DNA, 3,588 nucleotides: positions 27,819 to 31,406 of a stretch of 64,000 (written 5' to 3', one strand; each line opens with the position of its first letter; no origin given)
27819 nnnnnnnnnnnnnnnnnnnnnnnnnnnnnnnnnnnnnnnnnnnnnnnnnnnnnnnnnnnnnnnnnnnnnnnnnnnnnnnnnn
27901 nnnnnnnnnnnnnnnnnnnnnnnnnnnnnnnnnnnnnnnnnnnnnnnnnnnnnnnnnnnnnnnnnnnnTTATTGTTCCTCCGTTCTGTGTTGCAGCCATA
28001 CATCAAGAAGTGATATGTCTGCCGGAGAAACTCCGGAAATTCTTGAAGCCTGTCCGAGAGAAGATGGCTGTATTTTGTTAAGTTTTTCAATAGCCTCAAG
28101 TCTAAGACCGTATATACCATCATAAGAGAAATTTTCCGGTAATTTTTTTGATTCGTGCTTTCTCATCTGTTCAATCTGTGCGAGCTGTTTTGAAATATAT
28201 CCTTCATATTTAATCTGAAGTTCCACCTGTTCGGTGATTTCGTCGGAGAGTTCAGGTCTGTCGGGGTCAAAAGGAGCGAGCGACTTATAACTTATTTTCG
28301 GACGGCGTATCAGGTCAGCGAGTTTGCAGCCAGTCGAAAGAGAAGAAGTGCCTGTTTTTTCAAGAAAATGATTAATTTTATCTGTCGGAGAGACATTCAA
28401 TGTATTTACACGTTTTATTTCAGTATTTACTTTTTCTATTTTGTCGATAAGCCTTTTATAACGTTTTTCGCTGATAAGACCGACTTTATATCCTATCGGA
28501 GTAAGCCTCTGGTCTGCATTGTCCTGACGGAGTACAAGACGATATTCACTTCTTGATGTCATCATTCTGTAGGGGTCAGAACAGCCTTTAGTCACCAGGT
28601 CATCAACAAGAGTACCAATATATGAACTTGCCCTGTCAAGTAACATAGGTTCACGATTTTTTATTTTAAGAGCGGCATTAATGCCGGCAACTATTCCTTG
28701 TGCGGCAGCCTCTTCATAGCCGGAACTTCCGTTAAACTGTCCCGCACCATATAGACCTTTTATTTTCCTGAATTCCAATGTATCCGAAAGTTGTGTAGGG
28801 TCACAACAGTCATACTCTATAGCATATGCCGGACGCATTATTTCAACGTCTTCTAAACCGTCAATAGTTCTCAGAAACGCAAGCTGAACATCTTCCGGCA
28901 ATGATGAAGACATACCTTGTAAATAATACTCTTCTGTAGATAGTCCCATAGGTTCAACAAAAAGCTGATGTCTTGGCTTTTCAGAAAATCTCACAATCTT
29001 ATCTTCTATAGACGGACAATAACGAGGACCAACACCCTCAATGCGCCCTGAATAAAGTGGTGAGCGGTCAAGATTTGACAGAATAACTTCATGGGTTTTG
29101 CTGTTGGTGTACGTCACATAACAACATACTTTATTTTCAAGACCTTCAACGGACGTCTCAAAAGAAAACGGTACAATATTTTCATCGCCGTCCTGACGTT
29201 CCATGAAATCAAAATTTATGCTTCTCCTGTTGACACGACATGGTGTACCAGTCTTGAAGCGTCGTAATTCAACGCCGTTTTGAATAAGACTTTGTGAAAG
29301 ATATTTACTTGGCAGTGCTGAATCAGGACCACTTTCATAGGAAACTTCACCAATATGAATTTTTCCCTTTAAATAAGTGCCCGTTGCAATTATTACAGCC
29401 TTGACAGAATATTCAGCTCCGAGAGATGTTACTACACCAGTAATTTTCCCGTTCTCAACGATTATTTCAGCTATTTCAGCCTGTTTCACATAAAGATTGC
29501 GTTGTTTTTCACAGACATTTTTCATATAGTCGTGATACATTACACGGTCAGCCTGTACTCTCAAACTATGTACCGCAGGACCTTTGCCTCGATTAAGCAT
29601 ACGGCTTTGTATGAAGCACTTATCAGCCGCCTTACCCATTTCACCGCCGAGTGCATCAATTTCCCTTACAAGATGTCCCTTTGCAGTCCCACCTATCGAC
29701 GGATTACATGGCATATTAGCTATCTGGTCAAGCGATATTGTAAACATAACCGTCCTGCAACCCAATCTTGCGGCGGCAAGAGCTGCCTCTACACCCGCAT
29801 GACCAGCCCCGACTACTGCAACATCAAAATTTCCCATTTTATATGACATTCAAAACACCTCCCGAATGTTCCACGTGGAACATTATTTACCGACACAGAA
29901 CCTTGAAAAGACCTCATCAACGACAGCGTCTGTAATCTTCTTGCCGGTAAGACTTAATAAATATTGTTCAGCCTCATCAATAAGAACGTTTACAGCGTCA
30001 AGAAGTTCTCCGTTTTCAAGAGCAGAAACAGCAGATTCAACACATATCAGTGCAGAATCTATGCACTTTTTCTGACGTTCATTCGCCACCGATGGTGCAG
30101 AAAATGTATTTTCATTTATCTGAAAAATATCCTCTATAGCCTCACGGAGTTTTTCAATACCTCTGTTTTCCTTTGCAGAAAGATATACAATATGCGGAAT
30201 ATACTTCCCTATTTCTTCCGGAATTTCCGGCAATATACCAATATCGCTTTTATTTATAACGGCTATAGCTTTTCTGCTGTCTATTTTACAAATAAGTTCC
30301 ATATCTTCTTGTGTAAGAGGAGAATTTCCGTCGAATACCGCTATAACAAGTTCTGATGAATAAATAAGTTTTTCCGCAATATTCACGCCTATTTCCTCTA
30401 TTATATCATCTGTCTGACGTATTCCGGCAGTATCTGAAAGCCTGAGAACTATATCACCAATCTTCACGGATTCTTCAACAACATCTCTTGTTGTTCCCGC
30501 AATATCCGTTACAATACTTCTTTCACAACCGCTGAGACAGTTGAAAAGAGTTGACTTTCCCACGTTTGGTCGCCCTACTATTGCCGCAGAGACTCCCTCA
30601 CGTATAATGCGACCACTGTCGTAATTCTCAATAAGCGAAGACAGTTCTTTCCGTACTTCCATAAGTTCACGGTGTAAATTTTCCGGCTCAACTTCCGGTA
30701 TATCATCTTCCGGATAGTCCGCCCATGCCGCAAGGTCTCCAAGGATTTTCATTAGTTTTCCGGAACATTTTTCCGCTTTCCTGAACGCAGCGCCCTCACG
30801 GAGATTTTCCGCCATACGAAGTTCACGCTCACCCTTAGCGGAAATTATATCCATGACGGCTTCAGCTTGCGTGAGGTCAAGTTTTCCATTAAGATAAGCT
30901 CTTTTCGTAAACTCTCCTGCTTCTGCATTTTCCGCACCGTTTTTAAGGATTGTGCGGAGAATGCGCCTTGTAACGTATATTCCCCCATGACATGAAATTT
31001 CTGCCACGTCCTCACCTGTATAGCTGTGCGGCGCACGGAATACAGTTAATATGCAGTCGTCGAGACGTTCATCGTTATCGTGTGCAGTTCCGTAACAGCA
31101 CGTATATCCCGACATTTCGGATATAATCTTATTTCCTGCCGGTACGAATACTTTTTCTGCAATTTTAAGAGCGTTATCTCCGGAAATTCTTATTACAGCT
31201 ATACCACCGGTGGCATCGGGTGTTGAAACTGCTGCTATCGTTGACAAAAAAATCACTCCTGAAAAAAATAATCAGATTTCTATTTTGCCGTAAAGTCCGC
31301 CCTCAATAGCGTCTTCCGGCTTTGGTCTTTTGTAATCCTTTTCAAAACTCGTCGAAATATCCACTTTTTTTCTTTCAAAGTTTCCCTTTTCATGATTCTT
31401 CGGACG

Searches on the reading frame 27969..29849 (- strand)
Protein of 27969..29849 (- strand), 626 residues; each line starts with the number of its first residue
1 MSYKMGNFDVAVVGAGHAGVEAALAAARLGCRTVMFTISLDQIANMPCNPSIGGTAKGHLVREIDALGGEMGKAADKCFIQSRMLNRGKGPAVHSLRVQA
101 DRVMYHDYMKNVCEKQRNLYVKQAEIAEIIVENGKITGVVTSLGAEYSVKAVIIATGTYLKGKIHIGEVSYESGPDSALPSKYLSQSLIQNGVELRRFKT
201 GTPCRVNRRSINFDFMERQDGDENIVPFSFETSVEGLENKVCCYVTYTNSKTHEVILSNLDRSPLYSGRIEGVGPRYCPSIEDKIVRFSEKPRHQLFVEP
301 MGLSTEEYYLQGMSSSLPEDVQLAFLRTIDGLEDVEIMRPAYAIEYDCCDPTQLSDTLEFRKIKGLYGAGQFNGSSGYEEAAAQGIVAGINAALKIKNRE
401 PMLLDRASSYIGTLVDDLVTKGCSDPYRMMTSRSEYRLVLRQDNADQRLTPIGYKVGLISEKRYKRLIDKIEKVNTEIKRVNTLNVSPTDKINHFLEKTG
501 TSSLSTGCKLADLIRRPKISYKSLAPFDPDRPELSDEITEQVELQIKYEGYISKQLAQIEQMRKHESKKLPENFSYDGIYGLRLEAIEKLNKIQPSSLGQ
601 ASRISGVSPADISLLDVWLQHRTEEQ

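Call 8: search_protein_families(library=pfam, proteins=[window:27969-29849:-])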
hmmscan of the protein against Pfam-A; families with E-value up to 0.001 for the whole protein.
window:27969-29849:- (626 aa): 7 families
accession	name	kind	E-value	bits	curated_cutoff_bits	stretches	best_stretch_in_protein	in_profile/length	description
PF01134.28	GIDA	-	4.8e-164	546.5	22.1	1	9-400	1-391/391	Glucose inhibited division protein A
PF21680.2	GIDA_C_1st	-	3.1e-25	89.2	24.7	1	461-555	1-95/96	tRNA modifying enzyme MnmG/GidA C-terminal helical domain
PF13932.14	SAM_GIDA_C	-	7.4e-25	87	27.1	1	560-615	1-56/57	tRNA modifying enzyme MnmG/GidA C-terminal helical bundle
PF07992.20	Pyr_redox_2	-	1.4e-09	38.2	26.1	1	8-158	1-109/291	Pyridine nucleotide-disulphide oxidoreductase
PF12831.13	FAD_oxidored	-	4.4e-09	36.6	27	1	9-235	1-214/416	FAD dependent oxidoreductase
PF13738.12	Pyr_redox_3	-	1e-06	28.7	30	0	88-161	66-137/305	Pyridine nucleotide-disulphide oxidoreductase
PF01266.30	DAO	-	0.00011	22.3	27.9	0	104-161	150-207/353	FAD dependent oxidoreductase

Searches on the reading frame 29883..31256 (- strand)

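Call 8: search_protein_families(library=pfam, proteins=[window:29883-31256:-])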
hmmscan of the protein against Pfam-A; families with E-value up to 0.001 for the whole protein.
window:29883-31256:- (457 aa): 5 families
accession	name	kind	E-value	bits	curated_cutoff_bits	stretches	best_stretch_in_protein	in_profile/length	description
PF12631.12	MnmE_helical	-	4.1e-50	171.3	40.1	1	128-454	1-211/211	MnmE helical domain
PF10396.14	TrmE_N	-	4.1e-41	140.3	29.8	1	6-125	1-117/117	GTP-binding protein TrmE N-terminus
PF01926.29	MMR_HSR1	-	3.6e-22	79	21.9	1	224-336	2-113/113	50S ribosome-binding GTPase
PF02421.24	FeoB_N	-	1.1e-09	38.4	27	1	224-372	3-154/156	Ferrous iron transport protein B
PF00350.29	Dynamin_N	-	0.00096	19.7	27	0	272-322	104-150/168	Dynamin family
